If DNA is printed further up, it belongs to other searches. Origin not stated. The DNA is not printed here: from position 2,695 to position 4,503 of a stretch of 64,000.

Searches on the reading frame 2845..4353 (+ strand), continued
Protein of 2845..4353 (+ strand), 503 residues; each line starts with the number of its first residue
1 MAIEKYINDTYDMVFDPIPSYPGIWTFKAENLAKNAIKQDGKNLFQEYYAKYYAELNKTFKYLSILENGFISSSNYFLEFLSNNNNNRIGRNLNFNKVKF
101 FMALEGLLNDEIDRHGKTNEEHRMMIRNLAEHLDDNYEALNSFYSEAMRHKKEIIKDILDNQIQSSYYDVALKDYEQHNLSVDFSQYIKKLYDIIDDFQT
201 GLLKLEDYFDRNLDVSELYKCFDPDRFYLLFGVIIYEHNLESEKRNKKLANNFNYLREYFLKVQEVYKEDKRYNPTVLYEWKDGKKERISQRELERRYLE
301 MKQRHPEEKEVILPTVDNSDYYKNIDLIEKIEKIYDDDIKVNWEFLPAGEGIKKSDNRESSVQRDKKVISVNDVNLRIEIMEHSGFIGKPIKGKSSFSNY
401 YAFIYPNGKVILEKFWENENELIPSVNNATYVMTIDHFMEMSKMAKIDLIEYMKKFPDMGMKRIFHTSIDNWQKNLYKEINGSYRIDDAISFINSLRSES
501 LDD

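Call 76: fold_search(model_id=the predicted structure, library=pdb)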
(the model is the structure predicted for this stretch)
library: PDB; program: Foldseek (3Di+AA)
matches with E <= 10: 199; with E <= 0.001: 0
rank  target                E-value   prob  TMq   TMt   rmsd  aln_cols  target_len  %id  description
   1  8b6h_DO               1.6e-01  0.08  0.10  0.11  34.4       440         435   10  Cryo-EM structure of cytochrome c oxidase dimer (complex IV) from respiratory supercomplex of Tetrahymena thermophila (released 2023-03-29)
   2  6skl_X                4.8e-01  0.03  0.06  0.05  25.8       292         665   11  Cryo-EM structure of the CMG Fork Protection Complex at a replication fork - Conformation 1 (released 2020-05-06)
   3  4v0j_B                5.7e-01  0.05  0.09  0.13  21.6       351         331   10  The channel-block Ser202Glu, Thr104Lys double mutant of Stearoyl-ACP- Desaturase from Castor bean (Ricinus communis) (released 2015-08-26)
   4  8xgc_I                5.9e-01  0.06  0.08  0.06  25.9       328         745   10  Structure of yeast replisome associated with FACT and histone hexamer, Composite map (released 2024-02-14)
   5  6x34_B                9.0e-01  0.05  0.08  0.01  22.7       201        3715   14  Pig R615C RyR1 EGTA (all classes, open) (released 2021-01-13)
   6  6x34_F                9.0e-01  0.05  0.08  0.01  22.7       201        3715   14  Pig R615C RyR1 EGTA (all classes, open) (released 2021-01-13)
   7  8ip3_A                9.9e-01  0.15  0.12  0.17  22.8       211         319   13  Cryo-EM structure of hMRS2-Mg (released 2023-06-14)
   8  8uxm_A                1.0e+00  0.03  0.07  0.02  24.1       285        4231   13  Structure of PKA phosphorylated human RyR2-R420W in the open state in the presence of calcium and calmodulin (released 2023-11-22)
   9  4v0j_F                1.3e+00  0.06  0.09  0.13  22.1       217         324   12  The channel-block Ser202Glu, Thr104Lys double mutant of Stearoyl-ACP- Desaturase from Castor bean (Ricinus communis) (released 2015-08-26)
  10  9ol5_A                1.3e+00  0.03  0.07  0.02  23.8       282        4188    9  Rabbit Ryanodine Receptor 1: Atorvastatin Bound Closed Conformation (released 2025-12-03)
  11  8ip4_A                1.6e+00  0.09  0.11  0.16  24.5       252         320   13  Cryo-EM structure of hMRS-highEDTA (released 2023-06-14)
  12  3pja_A                1.6e+00  0.07  0.11  0.21  16.8       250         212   12  Crystal structure of human C3PO complex (released 2011-05-11)
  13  4wyv_C                1.7e+00  0.04  0.08  0.15  18.1       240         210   12  Crystal Structure of Human Translin in Open Conformation (released 2014-11-26)
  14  7vmo_A                1.7e+00  0.02  0.08  0.02  25.5       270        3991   11  Structure of recombinant RyR2 (Ca2+ dataset, class 1, open state) (released 2022-08-10)
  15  3vuv                  1.8e+00  0.08  0.11  0.17  18.4       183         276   13  Crystal structure of the merozoite surface protein MSPDBL2 from P. falciparum bound to zinc (released 2012-08-08)
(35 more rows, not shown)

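Call 88: search_protein_families(library=pfam, alignment_id=A6, max_evalue=0.00001)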
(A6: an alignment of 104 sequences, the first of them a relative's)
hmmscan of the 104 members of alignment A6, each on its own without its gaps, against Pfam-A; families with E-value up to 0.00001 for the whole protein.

A. member 1, L032:3466-4521:+ (352 aa): 1 family
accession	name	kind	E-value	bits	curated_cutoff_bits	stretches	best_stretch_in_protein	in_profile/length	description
PF11187.14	Mbeg1-like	-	4e-59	200.2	21.1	1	82-301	2-224/224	Mbeg1-like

B. families by the number of members that match (of 104 scanned): 122 families (the first 25 are shown)
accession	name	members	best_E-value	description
PF06160.17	EzrA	3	9e-95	Septation ring formation regulator, EzrA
PF00004.35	AAA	3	1.3e-46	ATPase family associated with various cellular activities (AAA)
PF01751.28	Toprim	3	1.7e-22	Toprim domain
PF07728.20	AAA_5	3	2.3e-18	AAA domain (dynein-related subfamily)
PF01131.25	Topoisom_bac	2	1.7e-131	DNA topoisomerase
PF00266.25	Aminotran_5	2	8.4e-73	Aminotransferase class-V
PF07724.20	AAA_2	2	2.2e-72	AAA domain (Cdc48 subfamily)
PF01996.21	F420_ligase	2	3.2e-55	F420-0:Gamma-glutamyl ligase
PF01257.25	2Fe-2S_thioredx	2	8.4e-50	Thioredoxin-like [2Fe-2S] ferredoxin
PF01351.25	RNase_HII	2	1.2e-40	Ribonuclease HII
PF17871.7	AAA_lid_9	2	4.9e-35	AAA lid domain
PF01396.24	Zn_ribbon_Top1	2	9.8e-32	Topoisomerase DNA binding C4 zinc finger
PF18907.5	DUF5662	2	1.7e-30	Family of unknown function (DUF5662)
PF06541.16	ABC_trans_CmpB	2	4.5e-27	Putative ABC-transporter type IV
PF06961.18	DUF1294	2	4.9e-24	Protein of unknown function (DUF1294)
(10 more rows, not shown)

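Call 92: list_cluster_members(proteins=[P0139, P0142, P0148, P0165, P0189, P0213, P0237, P0063, P0199, P0221])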
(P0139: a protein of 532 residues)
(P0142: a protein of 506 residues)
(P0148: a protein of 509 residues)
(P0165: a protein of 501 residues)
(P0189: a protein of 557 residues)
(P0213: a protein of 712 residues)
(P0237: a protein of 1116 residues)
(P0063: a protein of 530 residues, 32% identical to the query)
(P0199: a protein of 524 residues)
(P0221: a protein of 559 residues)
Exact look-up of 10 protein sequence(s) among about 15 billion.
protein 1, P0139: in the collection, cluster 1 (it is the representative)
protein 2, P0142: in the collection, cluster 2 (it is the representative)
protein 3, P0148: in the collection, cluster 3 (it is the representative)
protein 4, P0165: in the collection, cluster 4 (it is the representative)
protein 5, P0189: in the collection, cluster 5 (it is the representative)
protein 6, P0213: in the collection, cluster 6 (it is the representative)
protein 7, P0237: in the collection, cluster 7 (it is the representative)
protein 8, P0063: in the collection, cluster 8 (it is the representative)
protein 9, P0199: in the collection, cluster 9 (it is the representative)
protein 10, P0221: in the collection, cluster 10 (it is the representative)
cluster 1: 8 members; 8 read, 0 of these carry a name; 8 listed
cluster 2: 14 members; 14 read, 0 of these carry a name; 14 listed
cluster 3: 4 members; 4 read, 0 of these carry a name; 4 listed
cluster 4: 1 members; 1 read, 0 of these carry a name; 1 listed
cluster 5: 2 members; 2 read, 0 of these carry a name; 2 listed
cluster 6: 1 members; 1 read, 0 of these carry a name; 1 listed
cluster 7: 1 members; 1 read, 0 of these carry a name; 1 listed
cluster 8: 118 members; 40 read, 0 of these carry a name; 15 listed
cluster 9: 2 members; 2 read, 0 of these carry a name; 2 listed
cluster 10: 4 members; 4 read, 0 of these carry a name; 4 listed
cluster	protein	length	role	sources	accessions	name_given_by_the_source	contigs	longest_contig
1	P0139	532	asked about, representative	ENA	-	-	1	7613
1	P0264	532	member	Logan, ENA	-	-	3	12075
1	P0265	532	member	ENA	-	-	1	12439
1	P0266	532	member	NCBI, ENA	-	-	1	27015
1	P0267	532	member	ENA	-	-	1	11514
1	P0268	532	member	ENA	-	-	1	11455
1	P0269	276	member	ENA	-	-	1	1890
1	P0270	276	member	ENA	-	-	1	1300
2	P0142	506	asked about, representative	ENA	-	-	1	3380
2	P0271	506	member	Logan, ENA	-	-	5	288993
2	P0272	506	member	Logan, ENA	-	-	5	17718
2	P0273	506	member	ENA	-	-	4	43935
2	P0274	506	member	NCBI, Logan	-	-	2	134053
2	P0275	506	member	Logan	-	-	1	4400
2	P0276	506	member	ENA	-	-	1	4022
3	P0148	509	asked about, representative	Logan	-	-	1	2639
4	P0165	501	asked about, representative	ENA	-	-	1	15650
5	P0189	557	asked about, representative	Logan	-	-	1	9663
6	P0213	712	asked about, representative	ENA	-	-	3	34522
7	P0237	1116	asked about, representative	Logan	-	-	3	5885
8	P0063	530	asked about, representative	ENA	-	-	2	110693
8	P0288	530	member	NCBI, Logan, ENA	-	-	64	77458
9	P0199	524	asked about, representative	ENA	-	-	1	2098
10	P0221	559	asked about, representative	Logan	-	-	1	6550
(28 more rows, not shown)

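Call 94: find_encoding_contigs(protein=P0288, flank=6000, max_places=4)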
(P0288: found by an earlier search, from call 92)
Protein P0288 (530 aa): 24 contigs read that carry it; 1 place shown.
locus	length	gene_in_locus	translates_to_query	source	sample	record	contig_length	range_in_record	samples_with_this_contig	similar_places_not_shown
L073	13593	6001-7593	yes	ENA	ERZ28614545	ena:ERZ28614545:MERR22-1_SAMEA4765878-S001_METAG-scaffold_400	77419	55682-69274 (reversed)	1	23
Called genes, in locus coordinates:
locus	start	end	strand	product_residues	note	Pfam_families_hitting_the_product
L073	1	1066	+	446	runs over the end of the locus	PF01381:HTH_3, PF12844:HTH_19, PF13443:HTH_26, PF13560:HTH_31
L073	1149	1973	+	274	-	PF00990:GGDEF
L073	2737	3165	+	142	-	PF12652:CotJB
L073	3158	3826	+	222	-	PF05067:Mn_catalase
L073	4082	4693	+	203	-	PF18907:DUF5662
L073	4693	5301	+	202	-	PF06042:NTP_transf_6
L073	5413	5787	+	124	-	-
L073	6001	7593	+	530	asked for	-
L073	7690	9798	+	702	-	PF05621:TniB (weak), PF23569:NBD_SMAX1, PF00004:AAA, PF17871:AAA_lid_9, PF00004:AAA, PF07724:AAA_2, PF07728:AAA_5, PF10431:ClpB_D2-small, +6 more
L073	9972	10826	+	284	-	-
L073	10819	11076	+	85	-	-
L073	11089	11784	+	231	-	PF13476:AAA_23 (weak), PF00005:ABC_tran, PF13304:AAA_21 (faint)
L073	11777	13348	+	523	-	-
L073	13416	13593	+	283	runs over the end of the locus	PF27070:HTH_Rpn_C (weak)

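Call 95: search_dna_similar(query=window:2845-4353:+, collection=plasmids, mode=protein, max_evalue=0.001, max_rows=10)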
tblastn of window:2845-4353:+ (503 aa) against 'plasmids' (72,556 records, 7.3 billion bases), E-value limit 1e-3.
No match.

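Call 96: search_dna_similar(query=window:2845-4353:+, collection=phages, mode=protein, max_evalue=0.001, max_rows=10)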
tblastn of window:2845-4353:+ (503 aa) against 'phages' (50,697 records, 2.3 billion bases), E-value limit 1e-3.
No match.
